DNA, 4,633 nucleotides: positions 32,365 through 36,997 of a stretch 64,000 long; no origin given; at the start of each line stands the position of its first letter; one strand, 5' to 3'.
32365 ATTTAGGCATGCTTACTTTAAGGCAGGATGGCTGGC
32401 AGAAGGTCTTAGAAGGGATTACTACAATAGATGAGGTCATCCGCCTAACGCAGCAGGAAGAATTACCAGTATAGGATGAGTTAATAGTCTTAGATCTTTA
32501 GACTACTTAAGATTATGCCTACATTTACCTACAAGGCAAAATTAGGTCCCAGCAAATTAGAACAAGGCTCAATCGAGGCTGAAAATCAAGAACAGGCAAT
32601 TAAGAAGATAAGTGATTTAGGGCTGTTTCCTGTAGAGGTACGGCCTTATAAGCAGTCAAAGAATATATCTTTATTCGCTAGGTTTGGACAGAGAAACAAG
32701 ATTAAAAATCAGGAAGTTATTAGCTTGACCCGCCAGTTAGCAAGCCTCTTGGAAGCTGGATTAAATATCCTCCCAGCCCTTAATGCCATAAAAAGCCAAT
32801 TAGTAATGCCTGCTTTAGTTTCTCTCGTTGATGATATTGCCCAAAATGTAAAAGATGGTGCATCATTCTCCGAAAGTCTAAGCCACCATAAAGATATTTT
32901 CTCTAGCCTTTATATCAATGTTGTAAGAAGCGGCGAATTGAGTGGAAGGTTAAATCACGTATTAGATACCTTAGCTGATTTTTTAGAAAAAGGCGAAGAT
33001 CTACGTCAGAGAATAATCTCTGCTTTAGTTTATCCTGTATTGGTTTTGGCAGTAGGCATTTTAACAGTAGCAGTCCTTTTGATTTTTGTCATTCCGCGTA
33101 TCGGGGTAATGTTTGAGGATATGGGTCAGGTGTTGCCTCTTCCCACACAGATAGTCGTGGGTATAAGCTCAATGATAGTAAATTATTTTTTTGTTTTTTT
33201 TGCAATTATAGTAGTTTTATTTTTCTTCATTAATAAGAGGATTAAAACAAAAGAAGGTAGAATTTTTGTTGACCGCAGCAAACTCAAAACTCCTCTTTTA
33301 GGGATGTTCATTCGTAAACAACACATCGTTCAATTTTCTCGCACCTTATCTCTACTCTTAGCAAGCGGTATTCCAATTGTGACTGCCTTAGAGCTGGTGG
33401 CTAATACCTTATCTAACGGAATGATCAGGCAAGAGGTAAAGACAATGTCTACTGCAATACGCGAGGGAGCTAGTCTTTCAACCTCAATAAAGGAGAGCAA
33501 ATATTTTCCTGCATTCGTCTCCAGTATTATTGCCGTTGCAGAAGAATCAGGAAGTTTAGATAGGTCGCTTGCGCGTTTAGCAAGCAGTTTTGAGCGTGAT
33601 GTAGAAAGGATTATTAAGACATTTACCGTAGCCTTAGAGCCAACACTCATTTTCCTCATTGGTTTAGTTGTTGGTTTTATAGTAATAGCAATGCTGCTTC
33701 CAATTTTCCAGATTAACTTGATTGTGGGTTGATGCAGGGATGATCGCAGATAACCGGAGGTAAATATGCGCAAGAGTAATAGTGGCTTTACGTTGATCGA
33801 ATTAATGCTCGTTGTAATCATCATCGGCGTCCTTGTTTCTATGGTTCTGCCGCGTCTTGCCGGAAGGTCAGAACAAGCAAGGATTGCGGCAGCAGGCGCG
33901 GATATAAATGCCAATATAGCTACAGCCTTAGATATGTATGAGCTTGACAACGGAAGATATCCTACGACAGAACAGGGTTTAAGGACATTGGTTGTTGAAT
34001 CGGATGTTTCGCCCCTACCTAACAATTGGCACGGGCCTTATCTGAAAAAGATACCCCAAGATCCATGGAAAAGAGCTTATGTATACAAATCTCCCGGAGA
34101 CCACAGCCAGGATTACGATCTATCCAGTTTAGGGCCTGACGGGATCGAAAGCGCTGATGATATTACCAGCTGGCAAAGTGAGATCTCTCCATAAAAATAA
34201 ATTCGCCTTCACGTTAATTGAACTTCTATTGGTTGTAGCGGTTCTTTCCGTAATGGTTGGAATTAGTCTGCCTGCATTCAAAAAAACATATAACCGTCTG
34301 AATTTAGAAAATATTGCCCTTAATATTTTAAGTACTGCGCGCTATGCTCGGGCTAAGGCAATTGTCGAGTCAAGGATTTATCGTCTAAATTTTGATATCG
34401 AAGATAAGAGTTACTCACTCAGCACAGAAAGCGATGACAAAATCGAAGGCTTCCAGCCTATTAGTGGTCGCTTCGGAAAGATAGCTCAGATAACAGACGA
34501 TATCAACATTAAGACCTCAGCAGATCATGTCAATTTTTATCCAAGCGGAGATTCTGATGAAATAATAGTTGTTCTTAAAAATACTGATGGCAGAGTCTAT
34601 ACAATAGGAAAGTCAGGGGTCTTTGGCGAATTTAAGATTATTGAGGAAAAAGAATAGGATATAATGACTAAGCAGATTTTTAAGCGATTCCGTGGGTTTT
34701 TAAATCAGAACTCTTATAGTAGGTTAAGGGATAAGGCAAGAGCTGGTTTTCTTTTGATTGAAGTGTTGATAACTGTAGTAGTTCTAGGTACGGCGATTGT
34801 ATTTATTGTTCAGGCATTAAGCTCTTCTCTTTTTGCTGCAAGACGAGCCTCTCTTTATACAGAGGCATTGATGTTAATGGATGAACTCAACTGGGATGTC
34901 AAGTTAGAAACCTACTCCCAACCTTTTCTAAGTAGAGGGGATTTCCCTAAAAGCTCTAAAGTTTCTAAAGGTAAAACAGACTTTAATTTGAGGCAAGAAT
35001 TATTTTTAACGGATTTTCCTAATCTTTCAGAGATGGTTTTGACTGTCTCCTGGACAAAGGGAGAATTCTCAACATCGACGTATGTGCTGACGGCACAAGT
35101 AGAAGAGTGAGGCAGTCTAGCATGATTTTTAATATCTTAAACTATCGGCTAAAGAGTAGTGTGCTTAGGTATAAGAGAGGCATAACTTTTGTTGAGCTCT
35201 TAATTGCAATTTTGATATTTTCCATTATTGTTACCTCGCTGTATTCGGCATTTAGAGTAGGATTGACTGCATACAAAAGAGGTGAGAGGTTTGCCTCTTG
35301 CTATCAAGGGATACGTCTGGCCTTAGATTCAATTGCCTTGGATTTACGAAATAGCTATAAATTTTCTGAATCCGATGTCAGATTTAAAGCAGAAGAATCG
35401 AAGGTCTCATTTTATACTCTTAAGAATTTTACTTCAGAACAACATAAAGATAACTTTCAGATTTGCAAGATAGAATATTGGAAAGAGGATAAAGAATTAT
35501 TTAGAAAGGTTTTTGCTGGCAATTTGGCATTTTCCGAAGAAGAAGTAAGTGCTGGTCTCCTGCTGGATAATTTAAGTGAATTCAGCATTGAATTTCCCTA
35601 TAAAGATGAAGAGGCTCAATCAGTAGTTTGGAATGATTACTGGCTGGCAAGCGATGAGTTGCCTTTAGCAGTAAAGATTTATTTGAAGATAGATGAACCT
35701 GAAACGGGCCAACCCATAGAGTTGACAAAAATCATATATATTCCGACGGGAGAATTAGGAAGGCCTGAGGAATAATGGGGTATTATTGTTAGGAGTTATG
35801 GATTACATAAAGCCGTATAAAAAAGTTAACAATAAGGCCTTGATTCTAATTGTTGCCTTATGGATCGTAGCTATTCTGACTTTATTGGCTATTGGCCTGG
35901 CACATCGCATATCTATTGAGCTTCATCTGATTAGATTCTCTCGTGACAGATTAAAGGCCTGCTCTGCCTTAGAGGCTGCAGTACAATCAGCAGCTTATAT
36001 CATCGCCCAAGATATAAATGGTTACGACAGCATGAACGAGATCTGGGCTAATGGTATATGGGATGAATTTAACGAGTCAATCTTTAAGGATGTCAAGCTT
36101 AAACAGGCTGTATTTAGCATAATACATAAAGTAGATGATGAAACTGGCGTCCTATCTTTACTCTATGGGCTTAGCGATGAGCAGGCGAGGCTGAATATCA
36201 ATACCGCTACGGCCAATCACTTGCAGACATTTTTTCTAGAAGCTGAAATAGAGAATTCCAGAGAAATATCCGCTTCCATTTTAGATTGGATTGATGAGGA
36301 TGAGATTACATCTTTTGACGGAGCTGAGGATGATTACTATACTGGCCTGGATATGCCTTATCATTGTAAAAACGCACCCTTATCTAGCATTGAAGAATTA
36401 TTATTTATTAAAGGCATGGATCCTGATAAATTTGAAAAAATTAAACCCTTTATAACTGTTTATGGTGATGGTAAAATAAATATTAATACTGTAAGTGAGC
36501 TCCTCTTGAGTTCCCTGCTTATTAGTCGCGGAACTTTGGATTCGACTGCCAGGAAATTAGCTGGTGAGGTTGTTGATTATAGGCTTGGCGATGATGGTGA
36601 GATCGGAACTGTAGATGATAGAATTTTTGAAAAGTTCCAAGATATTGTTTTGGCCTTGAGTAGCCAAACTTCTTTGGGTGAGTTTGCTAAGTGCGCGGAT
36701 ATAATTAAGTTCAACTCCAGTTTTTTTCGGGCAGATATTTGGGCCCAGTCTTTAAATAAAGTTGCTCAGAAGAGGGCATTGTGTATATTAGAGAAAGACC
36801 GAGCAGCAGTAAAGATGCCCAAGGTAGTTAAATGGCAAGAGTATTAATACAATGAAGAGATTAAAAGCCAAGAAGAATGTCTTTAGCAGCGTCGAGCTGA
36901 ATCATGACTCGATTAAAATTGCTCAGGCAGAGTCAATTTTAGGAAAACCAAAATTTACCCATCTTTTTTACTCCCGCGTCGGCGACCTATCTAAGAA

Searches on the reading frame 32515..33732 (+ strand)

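Call 28: search_protein_families(library=pfam, proteins=[window:32515-33732:+], max_evalue=0.00001)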
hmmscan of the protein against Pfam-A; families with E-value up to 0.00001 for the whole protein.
window:32515-33732:+ (405 aa): 1 family
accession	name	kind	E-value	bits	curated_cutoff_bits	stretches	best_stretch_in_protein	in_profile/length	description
PF00482.28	T2SSF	-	3.3e-55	185.8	25.2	2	274-396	1-125/125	Type II secretion system (T2SS), protein F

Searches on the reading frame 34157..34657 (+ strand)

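Call 28: search_protein_families(library=pfam, proteins=[window:34157-34657:+], max_evalue=0.00001)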
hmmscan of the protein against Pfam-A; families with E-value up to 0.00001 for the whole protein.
window:34157-34657:+ (166 aa): 1 family
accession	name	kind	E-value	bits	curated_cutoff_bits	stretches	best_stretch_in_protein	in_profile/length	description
PF07963.17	N_methyl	-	9.3e-06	25.5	21.2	0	13-37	2-26/27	Prokaryotic N-terminal methylation motif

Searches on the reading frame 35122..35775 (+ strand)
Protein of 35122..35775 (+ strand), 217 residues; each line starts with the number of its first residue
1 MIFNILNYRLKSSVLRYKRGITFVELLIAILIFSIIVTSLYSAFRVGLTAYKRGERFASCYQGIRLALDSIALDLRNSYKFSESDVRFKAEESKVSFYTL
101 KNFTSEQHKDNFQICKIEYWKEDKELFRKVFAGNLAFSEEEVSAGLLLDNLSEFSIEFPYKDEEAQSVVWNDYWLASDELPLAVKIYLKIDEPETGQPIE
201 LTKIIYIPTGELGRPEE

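Call 28: search_protein_families(library=pfam, proteins=[window:35122-35775:+], max_evalue=0.00001)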
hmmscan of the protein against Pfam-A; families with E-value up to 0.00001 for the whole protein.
window:35122-35775:+ (217 aa): 2 families
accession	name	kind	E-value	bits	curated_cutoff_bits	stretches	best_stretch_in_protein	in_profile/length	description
PF11612.13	T2SSJ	-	1.9e-06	28.6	28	1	87-191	30-131/140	Type II secretion system (T2SS), protein J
PF07963.17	N_methyl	-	2.8e-06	27.1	21.2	1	16-41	2-27/27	Prokaryotic N-terminal methylation motif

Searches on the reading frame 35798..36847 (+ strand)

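Call 28: search_protein_families(library=pfam, proteins=[window:35798-36847:+], max_evalue=0.00001)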
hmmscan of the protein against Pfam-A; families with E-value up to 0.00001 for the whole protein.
window:35798-36847:+ (349 aa): 2 families
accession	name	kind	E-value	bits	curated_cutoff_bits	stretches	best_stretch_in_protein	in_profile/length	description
PF21687.3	T2SSK_1st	-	3.2e-21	76.5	26.2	1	133-223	14-106/107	Type II secretion system (T2SS), protein K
PF12836.13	HHH_3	-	1.3e-08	35.2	27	0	191-220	36-65/65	Helix-hairpin-helix motif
